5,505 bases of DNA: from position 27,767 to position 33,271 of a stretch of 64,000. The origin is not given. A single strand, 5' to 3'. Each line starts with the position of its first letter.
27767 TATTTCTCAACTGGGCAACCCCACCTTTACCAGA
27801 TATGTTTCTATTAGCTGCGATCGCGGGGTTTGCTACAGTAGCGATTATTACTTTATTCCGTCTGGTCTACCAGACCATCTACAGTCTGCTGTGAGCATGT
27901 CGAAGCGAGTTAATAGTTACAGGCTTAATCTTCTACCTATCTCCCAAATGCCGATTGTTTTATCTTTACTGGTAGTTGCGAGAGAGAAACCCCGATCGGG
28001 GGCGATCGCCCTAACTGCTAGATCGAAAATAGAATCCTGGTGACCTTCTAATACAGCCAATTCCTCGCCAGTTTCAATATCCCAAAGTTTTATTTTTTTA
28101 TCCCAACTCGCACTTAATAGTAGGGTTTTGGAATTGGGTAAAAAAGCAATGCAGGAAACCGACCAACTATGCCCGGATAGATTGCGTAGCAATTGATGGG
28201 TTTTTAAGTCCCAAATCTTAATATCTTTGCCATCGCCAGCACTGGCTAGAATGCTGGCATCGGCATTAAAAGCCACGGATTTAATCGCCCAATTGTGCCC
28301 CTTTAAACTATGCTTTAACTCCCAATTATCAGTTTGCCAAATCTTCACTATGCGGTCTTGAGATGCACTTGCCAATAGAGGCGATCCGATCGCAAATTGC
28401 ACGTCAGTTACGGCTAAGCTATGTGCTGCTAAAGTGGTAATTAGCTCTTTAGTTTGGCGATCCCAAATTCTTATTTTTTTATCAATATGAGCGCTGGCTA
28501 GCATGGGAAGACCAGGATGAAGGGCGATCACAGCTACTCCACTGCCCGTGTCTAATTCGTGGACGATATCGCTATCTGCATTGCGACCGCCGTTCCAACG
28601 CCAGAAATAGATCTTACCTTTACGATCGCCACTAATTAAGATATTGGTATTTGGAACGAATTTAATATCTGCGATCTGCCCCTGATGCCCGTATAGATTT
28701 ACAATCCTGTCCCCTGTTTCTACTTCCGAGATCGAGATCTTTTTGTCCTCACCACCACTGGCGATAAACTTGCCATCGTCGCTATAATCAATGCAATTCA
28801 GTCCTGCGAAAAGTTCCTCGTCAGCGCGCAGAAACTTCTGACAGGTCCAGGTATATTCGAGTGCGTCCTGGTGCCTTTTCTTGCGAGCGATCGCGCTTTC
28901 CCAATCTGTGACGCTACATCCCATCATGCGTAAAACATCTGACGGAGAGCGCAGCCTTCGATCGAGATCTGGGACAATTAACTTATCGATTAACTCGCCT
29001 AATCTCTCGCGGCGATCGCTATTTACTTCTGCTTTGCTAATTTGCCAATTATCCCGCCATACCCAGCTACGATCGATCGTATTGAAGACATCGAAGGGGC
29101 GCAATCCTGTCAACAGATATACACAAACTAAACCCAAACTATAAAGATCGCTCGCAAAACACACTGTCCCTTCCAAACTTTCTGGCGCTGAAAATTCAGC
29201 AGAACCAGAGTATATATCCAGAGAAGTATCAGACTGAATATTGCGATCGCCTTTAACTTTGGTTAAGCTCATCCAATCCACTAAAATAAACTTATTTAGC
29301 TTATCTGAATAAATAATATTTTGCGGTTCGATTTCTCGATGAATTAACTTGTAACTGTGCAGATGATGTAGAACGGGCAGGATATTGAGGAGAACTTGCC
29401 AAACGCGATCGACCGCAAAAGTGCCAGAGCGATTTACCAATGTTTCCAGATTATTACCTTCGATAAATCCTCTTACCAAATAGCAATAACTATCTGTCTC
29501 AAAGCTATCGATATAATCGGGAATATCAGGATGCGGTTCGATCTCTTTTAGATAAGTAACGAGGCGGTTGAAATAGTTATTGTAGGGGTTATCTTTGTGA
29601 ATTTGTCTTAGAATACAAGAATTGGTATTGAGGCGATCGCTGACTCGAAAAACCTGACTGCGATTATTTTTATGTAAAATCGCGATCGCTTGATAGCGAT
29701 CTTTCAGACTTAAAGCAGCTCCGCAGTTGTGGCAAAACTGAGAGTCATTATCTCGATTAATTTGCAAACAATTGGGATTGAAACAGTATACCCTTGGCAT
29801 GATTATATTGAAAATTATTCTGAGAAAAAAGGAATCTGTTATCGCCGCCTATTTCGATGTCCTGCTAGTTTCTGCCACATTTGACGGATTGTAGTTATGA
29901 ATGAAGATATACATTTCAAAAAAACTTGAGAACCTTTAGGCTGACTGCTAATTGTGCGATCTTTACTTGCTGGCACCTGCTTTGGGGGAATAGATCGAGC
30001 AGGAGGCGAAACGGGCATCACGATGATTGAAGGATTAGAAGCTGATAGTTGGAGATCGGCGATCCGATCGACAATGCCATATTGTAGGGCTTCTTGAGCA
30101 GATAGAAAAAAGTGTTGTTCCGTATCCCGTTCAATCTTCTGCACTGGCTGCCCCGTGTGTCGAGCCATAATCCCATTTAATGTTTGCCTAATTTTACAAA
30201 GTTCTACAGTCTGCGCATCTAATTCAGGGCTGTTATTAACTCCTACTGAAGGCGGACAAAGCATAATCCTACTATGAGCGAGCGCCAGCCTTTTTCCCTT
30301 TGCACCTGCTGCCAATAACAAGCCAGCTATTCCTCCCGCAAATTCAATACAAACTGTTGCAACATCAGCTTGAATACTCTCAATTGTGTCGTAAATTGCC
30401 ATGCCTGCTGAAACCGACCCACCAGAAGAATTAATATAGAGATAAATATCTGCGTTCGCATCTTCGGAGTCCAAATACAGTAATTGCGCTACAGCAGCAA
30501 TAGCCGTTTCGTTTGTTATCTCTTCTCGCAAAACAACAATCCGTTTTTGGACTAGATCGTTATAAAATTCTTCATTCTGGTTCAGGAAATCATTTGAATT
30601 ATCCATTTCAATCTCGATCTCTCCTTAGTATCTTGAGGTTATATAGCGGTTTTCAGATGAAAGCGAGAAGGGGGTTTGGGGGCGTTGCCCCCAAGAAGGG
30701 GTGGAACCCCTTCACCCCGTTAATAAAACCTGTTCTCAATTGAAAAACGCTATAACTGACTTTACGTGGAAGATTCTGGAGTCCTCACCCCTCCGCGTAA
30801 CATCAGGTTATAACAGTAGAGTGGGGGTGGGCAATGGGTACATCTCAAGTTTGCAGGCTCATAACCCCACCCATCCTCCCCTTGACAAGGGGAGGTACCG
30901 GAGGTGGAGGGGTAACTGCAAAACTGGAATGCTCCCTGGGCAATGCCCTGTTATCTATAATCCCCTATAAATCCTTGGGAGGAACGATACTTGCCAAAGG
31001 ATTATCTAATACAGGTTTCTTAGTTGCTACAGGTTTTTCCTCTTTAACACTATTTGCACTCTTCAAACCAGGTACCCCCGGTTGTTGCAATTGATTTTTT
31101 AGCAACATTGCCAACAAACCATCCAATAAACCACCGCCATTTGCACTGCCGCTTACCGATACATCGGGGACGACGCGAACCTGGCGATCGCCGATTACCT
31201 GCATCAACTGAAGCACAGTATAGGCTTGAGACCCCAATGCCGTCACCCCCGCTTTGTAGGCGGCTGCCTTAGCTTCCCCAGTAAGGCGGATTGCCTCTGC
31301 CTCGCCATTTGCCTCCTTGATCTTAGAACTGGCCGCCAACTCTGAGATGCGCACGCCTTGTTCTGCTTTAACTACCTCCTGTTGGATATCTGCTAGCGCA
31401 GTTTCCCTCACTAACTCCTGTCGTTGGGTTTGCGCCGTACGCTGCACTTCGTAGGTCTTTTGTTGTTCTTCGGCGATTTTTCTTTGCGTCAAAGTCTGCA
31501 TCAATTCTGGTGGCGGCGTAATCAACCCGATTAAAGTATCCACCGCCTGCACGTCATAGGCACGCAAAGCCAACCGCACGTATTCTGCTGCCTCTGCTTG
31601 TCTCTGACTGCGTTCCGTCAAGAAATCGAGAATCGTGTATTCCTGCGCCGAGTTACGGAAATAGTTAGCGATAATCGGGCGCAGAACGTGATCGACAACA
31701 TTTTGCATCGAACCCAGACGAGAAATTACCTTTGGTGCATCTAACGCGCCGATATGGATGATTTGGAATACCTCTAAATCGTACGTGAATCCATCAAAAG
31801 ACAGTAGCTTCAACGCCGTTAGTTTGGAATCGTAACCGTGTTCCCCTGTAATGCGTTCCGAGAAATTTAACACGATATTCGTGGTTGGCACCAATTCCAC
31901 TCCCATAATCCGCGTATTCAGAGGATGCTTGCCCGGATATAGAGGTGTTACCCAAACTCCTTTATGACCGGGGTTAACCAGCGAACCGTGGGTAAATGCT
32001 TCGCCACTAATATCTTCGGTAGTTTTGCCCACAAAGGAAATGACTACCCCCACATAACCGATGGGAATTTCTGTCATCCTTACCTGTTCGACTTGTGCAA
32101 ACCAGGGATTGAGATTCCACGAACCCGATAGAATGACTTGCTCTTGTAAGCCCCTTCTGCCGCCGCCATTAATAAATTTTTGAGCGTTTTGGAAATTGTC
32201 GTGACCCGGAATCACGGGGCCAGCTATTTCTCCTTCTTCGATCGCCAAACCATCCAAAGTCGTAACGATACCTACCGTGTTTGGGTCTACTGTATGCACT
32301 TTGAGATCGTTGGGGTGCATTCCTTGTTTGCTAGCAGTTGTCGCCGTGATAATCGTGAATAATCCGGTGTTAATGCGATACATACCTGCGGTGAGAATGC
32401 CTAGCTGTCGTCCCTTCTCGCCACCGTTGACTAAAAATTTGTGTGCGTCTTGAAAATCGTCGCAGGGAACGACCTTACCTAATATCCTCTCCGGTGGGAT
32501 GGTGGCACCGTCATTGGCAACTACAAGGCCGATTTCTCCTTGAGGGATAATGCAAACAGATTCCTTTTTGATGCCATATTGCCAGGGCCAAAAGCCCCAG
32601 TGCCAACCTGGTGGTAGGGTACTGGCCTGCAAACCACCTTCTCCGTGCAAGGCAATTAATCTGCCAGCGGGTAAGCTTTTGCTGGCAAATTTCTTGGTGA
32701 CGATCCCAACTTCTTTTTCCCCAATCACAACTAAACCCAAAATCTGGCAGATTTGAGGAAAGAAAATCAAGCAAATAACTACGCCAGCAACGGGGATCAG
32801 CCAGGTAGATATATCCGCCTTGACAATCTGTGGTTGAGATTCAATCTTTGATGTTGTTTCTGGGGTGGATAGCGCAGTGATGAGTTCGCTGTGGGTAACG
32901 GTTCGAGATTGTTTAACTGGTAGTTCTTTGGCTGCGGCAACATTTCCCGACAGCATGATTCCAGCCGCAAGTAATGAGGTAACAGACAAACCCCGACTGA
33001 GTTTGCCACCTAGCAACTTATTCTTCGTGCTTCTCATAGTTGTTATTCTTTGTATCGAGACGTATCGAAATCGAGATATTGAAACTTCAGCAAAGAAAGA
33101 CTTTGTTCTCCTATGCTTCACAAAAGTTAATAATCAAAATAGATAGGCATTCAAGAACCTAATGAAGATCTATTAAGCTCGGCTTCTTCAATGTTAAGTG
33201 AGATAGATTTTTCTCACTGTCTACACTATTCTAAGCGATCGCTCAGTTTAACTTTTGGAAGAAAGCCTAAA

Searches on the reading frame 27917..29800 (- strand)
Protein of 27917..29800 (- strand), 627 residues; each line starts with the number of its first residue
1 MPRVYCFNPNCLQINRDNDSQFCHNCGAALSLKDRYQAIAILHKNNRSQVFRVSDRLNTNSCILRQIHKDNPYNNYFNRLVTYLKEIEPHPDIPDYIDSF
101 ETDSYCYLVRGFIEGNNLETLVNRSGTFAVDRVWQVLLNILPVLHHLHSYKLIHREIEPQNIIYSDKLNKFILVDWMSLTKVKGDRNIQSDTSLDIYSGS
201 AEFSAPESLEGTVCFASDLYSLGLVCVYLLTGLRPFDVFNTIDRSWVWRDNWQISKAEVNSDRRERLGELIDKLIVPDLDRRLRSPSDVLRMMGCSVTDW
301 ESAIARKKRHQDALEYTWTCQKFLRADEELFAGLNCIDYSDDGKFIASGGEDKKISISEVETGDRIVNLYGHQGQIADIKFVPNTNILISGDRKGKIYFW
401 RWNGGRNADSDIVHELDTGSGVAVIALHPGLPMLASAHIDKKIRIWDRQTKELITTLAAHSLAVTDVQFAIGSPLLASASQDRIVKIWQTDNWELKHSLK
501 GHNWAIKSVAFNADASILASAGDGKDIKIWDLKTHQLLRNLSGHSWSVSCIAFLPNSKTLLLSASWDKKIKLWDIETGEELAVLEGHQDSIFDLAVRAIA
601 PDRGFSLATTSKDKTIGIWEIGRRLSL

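Call 75: search_protein_families(library=pfam, proteins=[window:27917-29800:-])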
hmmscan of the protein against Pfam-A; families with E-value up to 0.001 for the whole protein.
window:27917-29800:- (627 aa): 42 families (the best 25 are shown)
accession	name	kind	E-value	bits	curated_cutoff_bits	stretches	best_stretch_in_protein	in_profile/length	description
PF25173.1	Beta-prop_WDR3_1st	-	3.2e-61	206.7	154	3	475-621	43-184/184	WDR3 first beta-propeller domain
PF25174.1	Beta-prop_THOC3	-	1.7e-54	185.1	305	3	336-503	93-255/272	THOC3 beta-propeller domain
PF00400.38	WD40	-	6.7e-52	172.2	27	5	536-574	2-39/39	WD domain, G-beta repeat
PF25172.1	Beta-prop_WDR3_2nd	-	1.3e-46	159.6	140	3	413-558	127-272/293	WDR3 second beta-propeller domain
PF24814.1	WD40_Prp19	-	2.5e-43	148.6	320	2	420-622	7-207/281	Prp19 WD40 domain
PF25175.1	Beta-prop_WDR5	-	2.9e-41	142.1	250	2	455-620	4-164/296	WDR5 beta-propeller domain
PF24817.1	WD40_WDHD1_1st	-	3.2e-38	132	109.9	4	506-587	89-169/291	WDHD1 first WD40 domain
PF24807.1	WD40_CDC20-Fz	-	9.5e-36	124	200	2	422-619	96-292/292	CDC20/Fizzy WD40 domain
PF24796.1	WDR55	-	1.7e-35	123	200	4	416-563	4-155/296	WDR55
PF25168.1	Beta-prop_WDR36-Utp21_2nd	-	1.2e-33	117.3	84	3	476-580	172-274/335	WDR36/Utp21 second beta-propeller domain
PF24805.1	EIF3I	-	8e-31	107.8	200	5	498-585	5-91/324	EIF3I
PF24782.2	WD40_MABP1-WDR62_2nd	-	1e-28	100.7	290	3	414-515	83-188/341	MABP1/WDR62 second WD40 domain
PF23414.1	Beta-prop_EML_2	-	2.2e-28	99.8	90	3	411-540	31-161/266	Echinoderm microtubule-associated protein second beta-propeller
PF00069.31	Pkinase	-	6.9e-26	91.6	31.7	1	48-284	13-253/263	Protein kinase domain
PF25391.1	WD40_Gbeta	-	5.5e-24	85.2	150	2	456-621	50-213/340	G protein beta WD-40 repeat protein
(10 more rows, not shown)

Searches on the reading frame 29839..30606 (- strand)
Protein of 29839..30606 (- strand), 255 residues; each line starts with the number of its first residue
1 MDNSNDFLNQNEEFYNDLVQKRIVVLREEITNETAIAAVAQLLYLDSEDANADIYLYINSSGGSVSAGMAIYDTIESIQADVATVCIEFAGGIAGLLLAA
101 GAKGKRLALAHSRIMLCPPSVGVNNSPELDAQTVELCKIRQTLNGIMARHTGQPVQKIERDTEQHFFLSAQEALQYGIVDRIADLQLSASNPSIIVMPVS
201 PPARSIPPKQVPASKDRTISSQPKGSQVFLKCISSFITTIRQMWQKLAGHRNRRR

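Call 18: find_encoding_contigs(protein=window:29839-30606:-, flank=3000, max_places=10)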
Protein window:29839-30606:- (255 aa): no gene with exactly this product is on record in the collection.

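Call 24: search_protein_families(library=pfam, proteins=[window:29839-30606:-])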
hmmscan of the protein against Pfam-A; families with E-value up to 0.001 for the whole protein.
window:29839-30606:- (255 aa): 1 family
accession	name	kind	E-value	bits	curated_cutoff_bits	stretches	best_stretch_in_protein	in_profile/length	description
PF00574.28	CLP_protease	-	4.6e-58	196.5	20.2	1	11-184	6-180/182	Clp protease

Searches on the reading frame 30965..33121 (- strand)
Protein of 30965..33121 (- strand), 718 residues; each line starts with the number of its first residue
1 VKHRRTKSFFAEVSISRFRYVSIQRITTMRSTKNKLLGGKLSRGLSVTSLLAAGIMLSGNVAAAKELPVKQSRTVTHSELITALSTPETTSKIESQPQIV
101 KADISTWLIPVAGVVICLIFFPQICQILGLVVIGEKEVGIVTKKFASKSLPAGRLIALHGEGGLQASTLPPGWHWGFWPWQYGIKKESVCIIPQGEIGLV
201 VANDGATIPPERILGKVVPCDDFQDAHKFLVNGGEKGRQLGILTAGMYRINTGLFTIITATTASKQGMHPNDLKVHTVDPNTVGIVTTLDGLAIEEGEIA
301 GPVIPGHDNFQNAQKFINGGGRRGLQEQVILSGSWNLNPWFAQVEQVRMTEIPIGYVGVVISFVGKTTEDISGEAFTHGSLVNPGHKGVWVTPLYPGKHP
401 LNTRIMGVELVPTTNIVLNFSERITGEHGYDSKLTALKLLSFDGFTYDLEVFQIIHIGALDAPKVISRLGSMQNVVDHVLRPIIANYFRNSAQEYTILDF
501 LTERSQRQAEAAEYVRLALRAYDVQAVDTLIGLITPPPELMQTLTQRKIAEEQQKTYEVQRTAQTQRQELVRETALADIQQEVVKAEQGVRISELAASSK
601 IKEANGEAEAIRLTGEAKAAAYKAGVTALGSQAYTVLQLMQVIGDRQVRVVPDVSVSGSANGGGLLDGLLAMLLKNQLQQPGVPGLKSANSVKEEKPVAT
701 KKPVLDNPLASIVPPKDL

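Call 24: search_protein_families(library=pfam, proteins=[window:30965-33121:-])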
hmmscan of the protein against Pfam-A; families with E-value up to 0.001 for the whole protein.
window:30965-33121:- (718 aa): 1 family
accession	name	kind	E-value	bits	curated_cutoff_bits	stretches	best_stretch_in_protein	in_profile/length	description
PF01145.31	Band_7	-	1e-23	84.7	23.6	1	351-566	2-175/176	SPFH domain / Band 7 family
